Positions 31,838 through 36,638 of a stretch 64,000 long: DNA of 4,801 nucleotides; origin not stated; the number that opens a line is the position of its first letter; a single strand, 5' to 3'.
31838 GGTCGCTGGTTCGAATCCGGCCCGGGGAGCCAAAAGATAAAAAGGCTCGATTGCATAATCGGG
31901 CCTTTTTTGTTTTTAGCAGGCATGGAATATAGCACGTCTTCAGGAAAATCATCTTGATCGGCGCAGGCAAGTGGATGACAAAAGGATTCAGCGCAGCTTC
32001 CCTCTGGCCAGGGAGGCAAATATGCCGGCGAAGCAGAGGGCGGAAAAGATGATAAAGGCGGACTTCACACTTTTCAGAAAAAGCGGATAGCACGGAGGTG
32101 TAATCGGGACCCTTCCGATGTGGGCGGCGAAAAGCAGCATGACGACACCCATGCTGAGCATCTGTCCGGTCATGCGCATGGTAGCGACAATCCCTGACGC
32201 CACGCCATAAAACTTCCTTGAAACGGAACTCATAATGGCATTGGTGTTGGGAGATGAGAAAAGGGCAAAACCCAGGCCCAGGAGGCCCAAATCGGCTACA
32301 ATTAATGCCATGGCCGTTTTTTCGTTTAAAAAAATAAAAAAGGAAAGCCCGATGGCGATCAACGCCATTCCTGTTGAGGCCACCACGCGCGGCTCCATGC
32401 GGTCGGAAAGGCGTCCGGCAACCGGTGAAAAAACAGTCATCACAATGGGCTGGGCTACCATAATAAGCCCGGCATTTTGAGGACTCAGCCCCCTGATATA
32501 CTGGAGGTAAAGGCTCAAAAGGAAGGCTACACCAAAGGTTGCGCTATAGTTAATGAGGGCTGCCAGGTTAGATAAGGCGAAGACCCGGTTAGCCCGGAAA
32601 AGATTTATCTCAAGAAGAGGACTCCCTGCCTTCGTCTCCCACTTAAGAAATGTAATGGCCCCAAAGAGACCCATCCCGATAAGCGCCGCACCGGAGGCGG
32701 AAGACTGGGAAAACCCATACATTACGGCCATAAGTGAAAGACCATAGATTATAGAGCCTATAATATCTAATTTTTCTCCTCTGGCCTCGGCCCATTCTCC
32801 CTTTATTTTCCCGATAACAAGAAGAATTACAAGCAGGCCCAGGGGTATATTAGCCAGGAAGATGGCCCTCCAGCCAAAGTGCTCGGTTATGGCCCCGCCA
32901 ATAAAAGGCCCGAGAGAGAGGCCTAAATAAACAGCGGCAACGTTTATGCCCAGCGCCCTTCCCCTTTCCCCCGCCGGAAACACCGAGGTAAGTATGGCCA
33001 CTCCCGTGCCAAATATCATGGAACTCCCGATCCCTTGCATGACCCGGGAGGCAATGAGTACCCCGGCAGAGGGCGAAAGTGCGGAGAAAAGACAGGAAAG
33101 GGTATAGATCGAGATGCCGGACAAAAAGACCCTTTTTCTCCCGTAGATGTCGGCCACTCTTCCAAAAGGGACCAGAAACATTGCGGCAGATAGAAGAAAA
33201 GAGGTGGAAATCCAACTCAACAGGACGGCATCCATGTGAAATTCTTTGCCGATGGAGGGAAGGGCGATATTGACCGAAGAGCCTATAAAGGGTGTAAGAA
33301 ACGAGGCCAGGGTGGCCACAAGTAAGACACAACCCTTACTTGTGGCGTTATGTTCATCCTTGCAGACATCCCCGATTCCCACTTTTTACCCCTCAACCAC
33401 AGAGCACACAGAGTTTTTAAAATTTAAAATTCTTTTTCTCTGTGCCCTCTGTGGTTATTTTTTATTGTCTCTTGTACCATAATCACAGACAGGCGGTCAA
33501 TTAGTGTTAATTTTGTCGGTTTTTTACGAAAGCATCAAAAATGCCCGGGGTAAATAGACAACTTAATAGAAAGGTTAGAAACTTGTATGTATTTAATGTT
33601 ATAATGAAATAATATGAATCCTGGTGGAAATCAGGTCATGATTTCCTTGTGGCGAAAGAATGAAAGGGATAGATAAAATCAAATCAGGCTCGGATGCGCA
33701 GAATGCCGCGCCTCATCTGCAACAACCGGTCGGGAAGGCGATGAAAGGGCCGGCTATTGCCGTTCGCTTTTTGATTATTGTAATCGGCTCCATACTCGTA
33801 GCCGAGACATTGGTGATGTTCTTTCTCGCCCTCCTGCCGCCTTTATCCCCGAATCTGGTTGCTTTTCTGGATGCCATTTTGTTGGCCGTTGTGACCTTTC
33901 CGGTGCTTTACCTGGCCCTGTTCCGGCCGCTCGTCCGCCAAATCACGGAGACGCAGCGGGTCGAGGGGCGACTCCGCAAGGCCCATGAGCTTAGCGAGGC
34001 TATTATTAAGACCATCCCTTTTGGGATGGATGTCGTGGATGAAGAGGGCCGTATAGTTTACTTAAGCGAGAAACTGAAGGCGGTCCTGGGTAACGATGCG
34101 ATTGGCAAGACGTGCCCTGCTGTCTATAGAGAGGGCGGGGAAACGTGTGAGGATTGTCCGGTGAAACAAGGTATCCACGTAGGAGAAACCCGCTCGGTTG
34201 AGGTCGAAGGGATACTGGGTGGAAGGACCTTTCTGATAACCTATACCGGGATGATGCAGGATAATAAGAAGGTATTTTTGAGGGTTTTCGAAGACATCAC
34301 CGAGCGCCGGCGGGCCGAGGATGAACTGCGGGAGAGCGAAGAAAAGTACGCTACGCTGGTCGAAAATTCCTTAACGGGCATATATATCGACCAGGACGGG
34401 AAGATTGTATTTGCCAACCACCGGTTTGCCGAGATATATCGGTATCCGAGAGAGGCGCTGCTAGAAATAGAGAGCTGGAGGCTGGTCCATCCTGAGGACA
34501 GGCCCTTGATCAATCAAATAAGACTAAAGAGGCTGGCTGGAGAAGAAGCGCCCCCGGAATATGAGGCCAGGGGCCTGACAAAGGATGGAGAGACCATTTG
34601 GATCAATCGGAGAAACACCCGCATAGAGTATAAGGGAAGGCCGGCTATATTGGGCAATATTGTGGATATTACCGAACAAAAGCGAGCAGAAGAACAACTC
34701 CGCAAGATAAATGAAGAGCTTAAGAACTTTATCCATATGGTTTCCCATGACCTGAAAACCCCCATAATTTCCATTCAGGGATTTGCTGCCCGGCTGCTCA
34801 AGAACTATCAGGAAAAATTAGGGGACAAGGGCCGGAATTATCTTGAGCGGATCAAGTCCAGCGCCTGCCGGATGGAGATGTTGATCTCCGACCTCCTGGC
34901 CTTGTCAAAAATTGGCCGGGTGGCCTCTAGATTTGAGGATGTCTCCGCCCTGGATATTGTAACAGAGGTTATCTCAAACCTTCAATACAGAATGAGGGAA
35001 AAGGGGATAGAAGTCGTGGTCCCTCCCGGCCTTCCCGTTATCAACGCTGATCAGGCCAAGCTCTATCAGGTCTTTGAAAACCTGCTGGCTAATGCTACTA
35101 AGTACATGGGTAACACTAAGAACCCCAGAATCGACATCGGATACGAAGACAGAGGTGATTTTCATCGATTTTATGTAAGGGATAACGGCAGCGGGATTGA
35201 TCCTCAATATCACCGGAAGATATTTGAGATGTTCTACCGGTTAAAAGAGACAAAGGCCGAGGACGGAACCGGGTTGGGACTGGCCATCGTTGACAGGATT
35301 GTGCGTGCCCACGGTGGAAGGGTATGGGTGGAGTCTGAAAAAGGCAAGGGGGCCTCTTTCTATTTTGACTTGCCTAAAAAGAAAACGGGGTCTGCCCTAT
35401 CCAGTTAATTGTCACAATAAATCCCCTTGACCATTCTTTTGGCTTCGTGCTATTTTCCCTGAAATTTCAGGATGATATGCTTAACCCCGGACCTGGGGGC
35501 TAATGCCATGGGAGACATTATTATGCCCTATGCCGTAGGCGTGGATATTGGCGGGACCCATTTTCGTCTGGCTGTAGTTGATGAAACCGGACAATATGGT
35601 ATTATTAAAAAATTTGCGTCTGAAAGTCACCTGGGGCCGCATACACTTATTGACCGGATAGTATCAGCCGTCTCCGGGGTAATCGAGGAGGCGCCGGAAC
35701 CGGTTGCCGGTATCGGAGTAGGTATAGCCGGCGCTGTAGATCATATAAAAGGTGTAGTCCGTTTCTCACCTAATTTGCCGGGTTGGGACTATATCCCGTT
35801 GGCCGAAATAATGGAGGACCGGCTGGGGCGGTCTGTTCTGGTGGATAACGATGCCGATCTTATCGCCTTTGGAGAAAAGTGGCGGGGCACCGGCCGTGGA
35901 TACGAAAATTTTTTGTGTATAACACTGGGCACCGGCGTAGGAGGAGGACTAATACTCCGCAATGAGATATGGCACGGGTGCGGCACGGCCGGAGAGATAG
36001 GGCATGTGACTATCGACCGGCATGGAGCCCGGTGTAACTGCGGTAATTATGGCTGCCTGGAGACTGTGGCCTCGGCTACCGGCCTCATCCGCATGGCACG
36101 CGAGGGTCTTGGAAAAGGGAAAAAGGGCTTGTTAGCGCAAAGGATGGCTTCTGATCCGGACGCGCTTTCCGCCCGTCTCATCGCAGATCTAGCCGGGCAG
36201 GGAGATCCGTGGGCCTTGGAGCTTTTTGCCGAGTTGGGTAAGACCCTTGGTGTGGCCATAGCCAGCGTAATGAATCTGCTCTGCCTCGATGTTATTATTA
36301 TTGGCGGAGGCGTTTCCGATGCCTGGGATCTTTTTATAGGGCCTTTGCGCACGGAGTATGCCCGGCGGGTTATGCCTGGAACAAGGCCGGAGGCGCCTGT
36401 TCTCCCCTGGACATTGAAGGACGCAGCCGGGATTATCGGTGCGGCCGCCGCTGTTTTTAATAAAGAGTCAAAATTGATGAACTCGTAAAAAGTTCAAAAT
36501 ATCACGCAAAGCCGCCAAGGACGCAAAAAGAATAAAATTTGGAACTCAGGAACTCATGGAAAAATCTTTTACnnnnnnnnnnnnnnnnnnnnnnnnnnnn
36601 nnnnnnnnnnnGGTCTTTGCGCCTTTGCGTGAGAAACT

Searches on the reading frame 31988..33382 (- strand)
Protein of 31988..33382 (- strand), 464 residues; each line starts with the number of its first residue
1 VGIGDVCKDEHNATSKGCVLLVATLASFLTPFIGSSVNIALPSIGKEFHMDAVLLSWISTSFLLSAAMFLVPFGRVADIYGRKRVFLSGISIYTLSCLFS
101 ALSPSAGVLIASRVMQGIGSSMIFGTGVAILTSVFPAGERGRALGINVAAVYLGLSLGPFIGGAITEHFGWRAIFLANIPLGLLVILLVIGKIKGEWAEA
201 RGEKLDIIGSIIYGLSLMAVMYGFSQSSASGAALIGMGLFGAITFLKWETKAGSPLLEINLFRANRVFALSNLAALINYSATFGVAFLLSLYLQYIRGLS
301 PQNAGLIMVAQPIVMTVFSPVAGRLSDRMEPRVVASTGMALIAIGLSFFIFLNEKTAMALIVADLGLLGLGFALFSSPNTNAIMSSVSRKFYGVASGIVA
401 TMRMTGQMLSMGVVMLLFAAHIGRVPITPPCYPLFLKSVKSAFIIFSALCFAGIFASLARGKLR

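Call 84: search_protein_families(library=pfam, proteins=[window:31988-33382:-], max_evalue=0.0001)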
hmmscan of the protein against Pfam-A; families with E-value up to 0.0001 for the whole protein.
window:31988-33382:- (464 aa): 2 families
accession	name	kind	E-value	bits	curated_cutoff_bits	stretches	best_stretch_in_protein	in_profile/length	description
PF07690.21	MFS_1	-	1.3e-53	182.6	33.4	2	24-246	2-225/347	Major Facilitator Superfamily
PF05977.19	MFS_3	-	2.1e-05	23.6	27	1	64-215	56-211/524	Transmembrane secretion effector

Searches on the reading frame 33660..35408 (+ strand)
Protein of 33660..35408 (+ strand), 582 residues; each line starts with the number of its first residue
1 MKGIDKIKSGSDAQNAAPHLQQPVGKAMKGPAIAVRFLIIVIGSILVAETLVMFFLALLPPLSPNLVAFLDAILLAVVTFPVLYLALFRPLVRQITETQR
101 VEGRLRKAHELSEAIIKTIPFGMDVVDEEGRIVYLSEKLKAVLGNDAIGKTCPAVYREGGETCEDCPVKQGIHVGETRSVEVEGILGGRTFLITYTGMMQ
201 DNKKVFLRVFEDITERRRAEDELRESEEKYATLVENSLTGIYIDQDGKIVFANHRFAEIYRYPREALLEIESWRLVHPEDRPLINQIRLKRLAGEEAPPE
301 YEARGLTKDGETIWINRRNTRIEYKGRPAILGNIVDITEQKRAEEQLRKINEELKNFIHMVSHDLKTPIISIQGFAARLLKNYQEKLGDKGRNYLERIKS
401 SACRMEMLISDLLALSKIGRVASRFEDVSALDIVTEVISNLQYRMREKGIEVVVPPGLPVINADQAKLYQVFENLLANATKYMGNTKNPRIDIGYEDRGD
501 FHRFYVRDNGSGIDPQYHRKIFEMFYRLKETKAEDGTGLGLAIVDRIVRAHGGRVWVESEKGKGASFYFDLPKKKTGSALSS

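Call 84: search_protein_families(library=pfam, proteins=[window:33660-35408:+], max_evalue=0.0001)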
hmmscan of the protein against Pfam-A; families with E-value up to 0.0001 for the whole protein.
window:33660-35408:+ (582 aa): 8 families
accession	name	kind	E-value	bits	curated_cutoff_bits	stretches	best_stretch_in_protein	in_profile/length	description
PF02518.31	HATPase_c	-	9.6e-29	100.5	26.4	1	464-574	2-110/111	Histidine kinase-, DNA gyrase B-, and HSP90-like ATPase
PF13426.13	PAS_9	-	1.5e-17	64.2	27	1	240-339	3-103/103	PAS domain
PF00512.31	HisKA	-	6.6e-16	58.6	26.9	1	354-419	2-64/66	His Kinase A (phospho-acceptor) domain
PF13188.13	PAS_8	-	2.3e-11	43.6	21.8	1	228-281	1-55/65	PAS domain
PF08448.16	PAS_4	-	4.7e-11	43.3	23.1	1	241-342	9-110/110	PAS fold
PF00989.32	PAS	-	7e-11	42.6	22.6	1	229-336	2-112/113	PAS fold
PF08447.18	PAS_3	-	4.1e-10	40.2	25.6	1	249-328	1-82/89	PAS fold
PF12860.13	PAS_7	-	2.8e-05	24.7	27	0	243-267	11-35/115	PAS fold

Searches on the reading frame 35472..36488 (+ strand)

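Call 84: search_protein_families(library=pfam, proteins=[window:35472-36488:+], max_evalue=0.0001)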
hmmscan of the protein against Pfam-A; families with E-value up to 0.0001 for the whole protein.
window:35472-36488:+ (338 aa): 2 families
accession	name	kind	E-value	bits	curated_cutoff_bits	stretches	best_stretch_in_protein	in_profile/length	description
PF00480.26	ROK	-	1.5e-64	218.8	22.9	1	22-328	2-291/294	ROK family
PF02685.22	Glucokinase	-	5.3e-05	22.8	22.1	0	25-283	4-264/314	Glucokinase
